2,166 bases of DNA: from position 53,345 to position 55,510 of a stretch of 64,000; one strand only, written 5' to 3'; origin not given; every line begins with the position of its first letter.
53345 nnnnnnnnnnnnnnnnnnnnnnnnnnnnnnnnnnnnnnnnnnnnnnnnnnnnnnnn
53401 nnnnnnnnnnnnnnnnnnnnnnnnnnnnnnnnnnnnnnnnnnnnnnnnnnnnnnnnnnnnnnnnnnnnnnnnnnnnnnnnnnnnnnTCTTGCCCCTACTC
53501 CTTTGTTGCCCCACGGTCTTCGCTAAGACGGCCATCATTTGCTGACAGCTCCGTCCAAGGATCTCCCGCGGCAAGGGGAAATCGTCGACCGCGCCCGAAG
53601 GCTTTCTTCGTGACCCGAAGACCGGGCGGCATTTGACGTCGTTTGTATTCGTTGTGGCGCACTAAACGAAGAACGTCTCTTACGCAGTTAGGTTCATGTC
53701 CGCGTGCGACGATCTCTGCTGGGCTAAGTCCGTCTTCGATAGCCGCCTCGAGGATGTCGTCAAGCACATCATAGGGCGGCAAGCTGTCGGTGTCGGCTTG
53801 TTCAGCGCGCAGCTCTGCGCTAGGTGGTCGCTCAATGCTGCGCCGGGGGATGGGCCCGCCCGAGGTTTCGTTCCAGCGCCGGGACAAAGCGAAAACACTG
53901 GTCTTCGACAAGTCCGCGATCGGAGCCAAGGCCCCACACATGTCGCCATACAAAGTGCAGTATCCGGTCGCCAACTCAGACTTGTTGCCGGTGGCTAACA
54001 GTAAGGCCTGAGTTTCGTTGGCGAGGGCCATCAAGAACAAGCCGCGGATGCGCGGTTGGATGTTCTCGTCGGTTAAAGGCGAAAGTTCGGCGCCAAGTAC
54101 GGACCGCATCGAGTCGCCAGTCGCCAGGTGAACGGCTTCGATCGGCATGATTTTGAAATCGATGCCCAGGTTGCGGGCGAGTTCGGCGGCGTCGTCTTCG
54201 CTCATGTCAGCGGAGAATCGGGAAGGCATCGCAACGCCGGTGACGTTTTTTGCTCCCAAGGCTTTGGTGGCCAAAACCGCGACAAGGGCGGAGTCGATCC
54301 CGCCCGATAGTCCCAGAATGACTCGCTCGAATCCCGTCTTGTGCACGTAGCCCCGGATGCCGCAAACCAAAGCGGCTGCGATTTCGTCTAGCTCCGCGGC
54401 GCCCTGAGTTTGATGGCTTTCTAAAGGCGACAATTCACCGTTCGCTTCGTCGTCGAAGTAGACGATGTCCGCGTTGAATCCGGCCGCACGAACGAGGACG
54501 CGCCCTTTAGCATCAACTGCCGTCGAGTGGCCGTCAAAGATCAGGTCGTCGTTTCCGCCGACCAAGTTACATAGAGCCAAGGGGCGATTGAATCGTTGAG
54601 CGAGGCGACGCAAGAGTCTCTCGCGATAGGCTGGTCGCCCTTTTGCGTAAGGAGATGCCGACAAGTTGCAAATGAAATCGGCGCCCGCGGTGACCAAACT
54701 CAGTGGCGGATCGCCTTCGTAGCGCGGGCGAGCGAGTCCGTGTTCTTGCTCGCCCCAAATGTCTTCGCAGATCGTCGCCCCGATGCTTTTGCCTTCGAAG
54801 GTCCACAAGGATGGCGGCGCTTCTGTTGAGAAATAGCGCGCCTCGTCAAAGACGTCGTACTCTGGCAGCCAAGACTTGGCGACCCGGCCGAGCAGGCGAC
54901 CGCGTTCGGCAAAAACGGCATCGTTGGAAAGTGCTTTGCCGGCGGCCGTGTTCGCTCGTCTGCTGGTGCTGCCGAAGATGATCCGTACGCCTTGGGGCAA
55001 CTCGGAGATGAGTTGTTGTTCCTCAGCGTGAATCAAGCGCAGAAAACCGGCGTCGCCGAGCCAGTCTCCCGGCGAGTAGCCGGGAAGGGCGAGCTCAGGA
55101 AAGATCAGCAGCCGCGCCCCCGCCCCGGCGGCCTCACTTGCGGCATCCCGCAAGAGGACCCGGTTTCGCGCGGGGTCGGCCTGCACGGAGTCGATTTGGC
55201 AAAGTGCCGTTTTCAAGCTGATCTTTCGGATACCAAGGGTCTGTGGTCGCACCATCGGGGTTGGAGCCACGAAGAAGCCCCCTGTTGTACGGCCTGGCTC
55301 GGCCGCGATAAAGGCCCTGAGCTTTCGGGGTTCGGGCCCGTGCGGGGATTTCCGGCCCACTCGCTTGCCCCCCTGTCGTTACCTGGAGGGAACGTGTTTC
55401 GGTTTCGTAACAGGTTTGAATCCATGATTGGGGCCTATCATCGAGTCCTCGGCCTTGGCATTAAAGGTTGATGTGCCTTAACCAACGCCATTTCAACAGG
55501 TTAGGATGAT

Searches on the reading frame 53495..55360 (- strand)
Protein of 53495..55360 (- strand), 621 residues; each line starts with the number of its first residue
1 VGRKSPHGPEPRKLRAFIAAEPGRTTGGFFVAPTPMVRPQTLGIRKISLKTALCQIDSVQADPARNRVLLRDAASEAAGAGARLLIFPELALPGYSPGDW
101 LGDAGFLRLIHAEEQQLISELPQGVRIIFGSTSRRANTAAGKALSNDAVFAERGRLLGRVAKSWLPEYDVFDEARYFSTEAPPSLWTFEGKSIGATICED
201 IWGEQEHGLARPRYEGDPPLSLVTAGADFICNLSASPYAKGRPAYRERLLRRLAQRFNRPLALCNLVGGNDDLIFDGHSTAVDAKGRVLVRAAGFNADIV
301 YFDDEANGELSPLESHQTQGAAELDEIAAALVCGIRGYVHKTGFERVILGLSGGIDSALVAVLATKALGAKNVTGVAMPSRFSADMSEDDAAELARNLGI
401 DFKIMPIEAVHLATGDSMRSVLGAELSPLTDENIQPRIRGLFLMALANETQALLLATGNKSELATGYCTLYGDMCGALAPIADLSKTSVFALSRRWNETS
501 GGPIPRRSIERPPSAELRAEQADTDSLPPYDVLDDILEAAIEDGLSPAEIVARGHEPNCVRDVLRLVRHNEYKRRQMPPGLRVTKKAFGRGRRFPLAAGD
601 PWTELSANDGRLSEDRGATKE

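Call 62: search_protein_families(library=ncbifam, proteins=[window:53495-55360:-], max_evalue=1e-15)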
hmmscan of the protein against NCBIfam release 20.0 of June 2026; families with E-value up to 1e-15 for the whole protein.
window:53495-55360:- (621 aa): 5 families
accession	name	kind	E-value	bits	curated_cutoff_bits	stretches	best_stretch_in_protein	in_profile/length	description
NF010588.0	PRK13981.1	equivalog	5.1e-174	579.7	479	1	48-598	4-540/546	NAD+ synthase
NF010587.0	PRK13980.1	equivalog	1.5e-60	204.7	255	1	320-585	7-262/267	NAD+ synthase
TIGR00552.1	nadE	equivalog_domain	1.4e-59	201.4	63.65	1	335-583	13-243/251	NAD(+) synthase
NF002730.0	PRK02628.1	equivalog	2.6e-42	144.9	473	2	321-494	336-517/677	NAD(+) synthase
NF002048.0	PRK00876.1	subfamily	2.6e-24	85.6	313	0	318-410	14-103/330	NAD(+) synthase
